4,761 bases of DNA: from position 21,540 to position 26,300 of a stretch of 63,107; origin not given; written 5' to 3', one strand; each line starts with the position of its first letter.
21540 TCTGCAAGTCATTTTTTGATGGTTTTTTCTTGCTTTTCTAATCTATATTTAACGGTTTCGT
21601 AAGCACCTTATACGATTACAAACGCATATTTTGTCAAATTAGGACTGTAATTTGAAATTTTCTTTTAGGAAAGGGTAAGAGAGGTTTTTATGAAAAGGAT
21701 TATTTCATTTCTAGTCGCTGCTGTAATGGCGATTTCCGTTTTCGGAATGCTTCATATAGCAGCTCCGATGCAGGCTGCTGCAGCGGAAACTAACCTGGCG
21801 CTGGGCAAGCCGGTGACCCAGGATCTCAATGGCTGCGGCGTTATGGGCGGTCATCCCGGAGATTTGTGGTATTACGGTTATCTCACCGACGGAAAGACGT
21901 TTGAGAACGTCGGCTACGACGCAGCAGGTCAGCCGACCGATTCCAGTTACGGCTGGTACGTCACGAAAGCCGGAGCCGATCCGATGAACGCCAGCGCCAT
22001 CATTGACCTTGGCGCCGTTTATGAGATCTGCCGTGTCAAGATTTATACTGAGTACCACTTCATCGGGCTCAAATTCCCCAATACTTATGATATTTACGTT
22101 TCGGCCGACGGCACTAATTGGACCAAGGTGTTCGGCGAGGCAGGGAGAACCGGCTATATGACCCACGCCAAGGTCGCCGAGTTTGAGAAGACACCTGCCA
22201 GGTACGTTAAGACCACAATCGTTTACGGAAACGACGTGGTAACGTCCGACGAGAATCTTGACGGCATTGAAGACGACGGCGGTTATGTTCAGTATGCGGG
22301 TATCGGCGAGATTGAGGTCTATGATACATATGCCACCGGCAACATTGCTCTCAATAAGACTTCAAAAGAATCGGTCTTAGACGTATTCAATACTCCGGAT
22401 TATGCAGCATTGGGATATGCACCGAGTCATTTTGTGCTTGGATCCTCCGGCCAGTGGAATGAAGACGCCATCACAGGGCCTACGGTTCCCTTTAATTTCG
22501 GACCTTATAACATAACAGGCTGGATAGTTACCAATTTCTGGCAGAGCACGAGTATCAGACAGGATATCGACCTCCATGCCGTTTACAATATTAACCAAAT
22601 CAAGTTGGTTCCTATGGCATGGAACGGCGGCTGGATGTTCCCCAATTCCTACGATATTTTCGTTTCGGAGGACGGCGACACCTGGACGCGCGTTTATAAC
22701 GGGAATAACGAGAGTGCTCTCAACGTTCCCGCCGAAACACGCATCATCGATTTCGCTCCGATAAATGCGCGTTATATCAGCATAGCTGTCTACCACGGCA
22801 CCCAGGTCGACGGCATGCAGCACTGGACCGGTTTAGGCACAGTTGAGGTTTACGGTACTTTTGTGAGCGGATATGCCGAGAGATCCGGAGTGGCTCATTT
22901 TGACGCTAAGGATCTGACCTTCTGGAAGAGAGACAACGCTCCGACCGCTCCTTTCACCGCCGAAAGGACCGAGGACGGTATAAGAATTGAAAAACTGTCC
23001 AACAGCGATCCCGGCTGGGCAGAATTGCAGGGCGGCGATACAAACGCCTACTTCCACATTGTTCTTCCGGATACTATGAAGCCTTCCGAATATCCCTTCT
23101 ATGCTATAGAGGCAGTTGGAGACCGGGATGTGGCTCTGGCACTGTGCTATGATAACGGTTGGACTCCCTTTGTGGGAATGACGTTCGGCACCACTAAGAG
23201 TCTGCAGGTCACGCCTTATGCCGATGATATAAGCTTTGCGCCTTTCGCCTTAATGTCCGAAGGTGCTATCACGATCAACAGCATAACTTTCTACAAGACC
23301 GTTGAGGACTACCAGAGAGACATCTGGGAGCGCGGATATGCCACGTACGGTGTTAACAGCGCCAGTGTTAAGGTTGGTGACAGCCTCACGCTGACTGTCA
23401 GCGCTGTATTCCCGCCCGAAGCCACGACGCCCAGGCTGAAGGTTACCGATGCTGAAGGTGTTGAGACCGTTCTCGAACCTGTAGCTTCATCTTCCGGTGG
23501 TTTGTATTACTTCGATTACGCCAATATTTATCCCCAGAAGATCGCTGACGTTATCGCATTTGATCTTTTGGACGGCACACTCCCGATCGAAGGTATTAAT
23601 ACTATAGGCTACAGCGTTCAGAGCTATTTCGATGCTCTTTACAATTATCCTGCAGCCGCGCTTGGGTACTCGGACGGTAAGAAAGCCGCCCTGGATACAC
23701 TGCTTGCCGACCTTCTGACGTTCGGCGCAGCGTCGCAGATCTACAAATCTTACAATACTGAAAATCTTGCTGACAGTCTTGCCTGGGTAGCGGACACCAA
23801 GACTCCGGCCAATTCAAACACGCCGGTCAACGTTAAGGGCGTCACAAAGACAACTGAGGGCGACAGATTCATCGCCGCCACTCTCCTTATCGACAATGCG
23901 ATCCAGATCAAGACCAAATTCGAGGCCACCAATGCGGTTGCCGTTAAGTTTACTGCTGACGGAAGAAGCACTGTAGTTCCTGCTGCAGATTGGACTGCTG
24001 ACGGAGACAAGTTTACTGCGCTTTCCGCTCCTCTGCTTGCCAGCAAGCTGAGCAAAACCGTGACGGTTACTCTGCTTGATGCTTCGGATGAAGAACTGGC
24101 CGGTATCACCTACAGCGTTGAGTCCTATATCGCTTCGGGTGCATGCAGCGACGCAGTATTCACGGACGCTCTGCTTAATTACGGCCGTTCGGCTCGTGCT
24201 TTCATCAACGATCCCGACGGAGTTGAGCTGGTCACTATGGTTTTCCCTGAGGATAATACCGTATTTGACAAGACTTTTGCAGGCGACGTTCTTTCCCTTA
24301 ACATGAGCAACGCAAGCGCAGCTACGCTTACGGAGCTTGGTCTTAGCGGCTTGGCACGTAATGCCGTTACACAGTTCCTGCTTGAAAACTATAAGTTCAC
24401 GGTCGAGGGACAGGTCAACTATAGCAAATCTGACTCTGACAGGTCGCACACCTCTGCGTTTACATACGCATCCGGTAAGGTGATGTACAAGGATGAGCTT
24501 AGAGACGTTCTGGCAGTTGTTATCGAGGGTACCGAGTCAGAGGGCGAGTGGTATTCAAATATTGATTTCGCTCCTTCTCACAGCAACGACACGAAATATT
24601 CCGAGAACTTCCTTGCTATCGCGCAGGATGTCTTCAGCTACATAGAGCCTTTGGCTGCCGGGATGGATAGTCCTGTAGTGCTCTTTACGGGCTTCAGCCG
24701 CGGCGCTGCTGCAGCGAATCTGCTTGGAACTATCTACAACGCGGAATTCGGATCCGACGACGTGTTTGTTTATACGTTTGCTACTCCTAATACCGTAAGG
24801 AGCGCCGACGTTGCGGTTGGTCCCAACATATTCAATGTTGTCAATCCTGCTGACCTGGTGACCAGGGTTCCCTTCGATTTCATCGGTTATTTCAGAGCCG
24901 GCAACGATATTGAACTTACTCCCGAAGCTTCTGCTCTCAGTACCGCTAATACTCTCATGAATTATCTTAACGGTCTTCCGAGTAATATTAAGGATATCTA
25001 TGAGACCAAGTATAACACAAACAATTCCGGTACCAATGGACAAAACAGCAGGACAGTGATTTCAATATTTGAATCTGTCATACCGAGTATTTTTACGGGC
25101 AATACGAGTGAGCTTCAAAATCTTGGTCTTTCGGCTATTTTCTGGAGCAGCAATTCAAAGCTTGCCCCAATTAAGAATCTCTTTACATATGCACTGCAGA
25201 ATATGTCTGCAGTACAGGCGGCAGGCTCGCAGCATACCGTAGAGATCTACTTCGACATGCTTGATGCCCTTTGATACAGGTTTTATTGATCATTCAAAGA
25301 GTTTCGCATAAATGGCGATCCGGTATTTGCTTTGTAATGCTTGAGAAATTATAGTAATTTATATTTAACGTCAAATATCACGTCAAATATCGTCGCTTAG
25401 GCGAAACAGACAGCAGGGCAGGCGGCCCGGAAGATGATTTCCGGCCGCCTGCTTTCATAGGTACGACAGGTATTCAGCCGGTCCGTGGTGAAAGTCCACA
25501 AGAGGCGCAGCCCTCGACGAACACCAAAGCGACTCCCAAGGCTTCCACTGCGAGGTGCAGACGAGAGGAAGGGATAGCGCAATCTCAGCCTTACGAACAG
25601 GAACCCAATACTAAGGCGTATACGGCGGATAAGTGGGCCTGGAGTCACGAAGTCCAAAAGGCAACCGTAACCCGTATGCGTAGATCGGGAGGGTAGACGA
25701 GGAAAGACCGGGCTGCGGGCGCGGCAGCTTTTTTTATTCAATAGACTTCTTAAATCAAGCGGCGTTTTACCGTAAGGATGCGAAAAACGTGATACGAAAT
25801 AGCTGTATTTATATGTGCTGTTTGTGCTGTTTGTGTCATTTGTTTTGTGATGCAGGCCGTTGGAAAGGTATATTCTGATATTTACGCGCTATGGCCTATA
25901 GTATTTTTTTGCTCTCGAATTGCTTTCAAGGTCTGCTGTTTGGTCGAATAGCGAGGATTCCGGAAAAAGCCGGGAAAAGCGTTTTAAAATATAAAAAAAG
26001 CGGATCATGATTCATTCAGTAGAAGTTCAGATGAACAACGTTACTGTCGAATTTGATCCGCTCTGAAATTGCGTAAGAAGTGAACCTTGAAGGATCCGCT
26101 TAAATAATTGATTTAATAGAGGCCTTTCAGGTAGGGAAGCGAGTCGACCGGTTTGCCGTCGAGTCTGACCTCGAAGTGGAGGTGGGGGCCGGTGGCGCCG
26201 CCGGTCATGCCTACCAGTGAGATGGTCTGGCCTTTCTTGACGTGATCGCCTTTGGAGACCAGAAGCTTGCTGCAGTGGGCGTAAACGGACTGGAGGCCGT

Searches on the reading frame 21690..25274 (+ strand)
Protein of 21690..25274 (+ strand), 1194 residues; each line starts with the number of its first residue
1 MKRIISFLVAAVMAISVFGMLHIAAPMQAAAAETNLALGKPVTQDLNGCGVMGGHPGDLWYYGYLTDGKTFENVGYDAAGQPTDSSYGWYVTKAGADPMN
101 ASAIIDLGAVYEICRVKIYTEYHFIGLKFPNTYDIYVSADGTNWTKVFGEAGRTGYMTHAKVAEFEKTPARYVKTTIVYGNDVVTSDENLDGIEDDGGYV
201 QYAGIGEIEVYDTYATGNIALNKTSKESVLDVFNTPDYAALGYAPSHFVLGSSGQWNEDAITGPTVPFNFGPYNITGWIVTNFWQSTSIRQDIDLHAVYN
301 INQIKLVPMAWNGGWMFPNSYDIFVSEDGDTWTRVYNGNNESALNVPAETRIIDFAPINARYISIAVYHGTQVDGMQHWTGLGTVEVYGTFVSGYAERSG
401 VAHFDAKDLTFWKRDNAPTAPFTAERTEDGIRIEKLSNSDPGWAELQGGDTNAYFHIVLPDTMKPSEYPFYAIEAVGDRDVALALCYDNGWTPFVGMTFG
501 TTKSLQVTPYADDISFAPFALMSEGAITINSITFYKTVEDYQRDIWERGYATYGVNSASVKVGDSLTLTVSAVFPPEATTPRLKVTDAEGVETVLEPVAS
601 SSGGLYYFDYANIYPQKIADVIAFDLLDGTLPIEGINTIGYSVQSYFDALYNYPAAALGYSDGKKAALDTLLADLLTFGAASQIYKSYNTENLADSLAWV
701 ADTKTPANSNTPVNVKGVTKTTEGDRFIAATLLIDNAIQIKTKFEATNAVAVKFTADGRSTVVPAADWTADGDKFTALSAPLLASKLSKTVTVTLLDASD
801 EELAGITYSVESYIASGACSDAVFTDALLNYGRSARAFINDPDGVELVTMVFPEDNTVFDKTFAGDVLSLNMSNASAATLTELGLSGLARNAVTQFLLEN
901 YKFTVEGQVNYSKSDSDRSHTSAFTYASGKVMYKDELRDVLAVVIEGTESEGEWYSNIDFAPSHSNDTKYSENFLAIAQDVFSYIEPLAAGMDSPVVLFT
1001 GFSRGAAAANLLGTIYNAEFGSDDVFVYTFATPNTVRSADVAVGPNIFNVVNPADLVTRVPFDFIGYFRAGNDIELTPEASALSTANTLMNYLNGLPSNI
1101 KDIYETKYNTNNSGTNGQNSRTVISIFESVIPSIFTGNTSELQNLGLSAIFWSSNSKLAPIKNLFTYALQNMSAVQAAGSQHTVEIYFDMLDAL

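Call 5: search_protein_families(library=pfam, proteins=[window:21690-25274:+])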
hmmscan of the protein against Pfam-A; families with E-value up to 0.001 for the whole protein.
window:21690-25274:+ (1194 aa): 3 families
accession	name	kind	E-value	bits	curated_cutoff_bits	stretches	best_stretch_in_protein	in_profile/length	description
PF00754.31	F5_F8_type_C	-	3.2e-22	79.5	28.2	2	85-179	22-114/127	F5/8 type C domain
PF22633.2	F5_F8_type_C_2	-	4.1e-21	75.8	27.8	2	292-365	23-91/91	NedA-like, galactose-binding domain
PF01764.32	Lipase_3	-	7.3e-10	39.3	22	1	943-1063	2-138/140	Lipase (class 3)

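Call 60: find_homologous_proteins(query=window:21690-25274:+, max_evalue=1e-50)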
Query window:21690-25274:+ (1194 aa): 7 proteins with E <= 1e-50 among 8000 candidates.
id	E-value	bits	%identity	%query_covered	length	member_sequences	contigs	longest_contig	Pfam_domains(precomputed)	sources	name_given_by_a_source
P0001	0.0e+0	2665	100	98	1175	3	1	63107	PF01764.32,PF00754.32,PF22633.4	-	-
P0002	0.0e+0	1678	65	100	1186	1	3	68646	PF01764.32,PF00754.32,PF22633.4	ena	-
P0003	0.0e+0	1532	59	100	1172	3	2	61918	PF01764.32,PF00754.32,PF22633.4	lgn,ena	-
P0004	2.0e-282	958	58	46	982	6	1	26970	PF00754.32,PF22633.4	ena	-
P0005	5.4e-198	679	44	49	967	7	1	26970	PF00754.32,PF22633.4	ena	-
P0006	6.0e-182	625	41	46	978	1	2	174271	PF00754.32,PF22633.4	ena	-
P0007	2.8e-104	368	39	46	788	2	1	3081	PF00754.32,PF22633.4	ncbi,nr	ncbi:MAG: discoidin domain-containing protein [Clostridia bacterium]|nr:discoidin domain-containing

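Call 61: find_encoding_contigs(protein=P0002, flank=3000, max_places=3)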
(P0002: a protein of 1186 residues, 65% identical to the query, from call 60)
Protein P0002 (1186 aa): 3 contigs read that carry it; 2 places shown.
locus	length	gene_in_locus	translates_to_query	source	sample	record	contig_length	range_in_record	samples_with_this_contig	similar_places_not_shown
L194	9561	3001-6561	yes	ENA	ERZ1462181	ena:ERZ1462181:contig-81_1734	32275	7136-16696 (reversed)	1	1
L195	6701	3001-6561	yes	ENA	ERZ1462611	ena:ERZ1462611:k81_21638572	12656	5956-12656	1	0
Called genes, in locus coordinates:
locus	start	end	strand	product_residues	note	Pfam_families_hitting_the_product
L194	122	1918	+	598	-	-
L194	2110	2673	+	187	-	PF01965:DJ-1_PfpI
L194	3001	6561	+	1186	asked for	PF00754:F5_F8_type_C, PF22633:F5_F8_type_C_2, PF00754:F5_F8_type_C (weak), PF22633:F5_F8_type_C_2 (weak), PF01764:Lipase_3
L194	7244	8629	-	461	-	PF24568:CC_PcsB, PF01551:Peptidase_M23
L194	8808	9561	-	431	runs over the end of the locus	PF00512:HisKA, PF02518:HATPase_c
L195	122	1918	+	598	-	-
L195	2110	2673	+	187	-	PF01965:DJ-1_PfpI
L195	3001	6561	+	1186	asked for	PF00754:F5_F8_type_C, PF22633:F5_F8_type_C_2, PF00754:F5_F8_type_C (weak), PF22633:F5_F8_type_C_2 (weak), PF01764:Lipase_3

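Call 62: find_encoding_contigs(protein=P0003, flank=3000, max_places=3)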
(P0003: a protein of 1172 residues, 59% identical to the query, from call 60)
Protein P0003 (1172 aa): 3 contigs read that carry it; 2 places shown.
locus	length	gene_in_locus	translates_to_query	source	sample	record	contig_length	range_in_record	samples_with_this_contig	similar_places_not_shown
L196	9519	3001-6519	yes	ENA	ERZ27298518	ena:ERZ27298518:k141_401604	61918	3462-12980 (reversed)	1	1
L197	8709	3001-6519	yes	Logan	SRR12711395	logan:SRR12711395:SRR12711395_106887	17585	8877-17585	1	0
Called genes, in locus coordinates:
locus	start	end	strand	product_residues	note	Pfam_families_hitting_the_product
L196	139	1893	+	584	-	-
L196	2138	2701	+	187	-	PF01965:DJ-1_PfpI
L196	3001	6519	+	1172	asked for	PF00754:F5_F8_type_C, PF22633:F5_F8_type_C_2, PF00754:F5_F8_type_C, PF22633:F5_F8_type_C_2 (weak), PF01764:Lipase_3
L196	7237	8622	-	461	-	PF24568:CC_PcsB, PF01551:Peptidase_M23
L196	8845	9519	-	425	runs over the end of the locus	PF00512:HisKA, PF02518:HATPase_c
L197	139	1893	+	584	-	-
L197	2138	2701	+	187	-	PF01965:DJ-1_PfpI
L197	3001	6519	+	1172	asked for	PF00754:F5_F8_type_C, PF22633:F5_F8_type_C_2, PF00754:F5_F8_type_C, PF22633:F5_F8_type_C_2 (weak), PF01764:Lipase_3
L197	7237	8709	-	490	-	?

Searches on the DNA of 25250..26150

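Call 64: search_rna_families(source=window, start=25250, end=26150, threshold=evalue, max_evalue=1)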
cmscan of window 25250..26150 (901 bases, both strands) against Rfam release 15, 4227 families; matches with E-value up to 1: 2.
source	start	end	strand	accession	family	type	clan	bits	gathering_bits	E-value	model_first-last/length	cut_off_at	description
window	25544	25714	+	RF02001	group-II-D1D4-3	Intron;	CL00102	99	32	8e-21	1-170/170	no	Group II catalytic intron D1-D4-3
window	25417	25478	+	RF01698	Chloroflexi-1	Gene; sRNA;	-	20.7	80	0.17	16-83/84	no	Chloroflexi-1 RNA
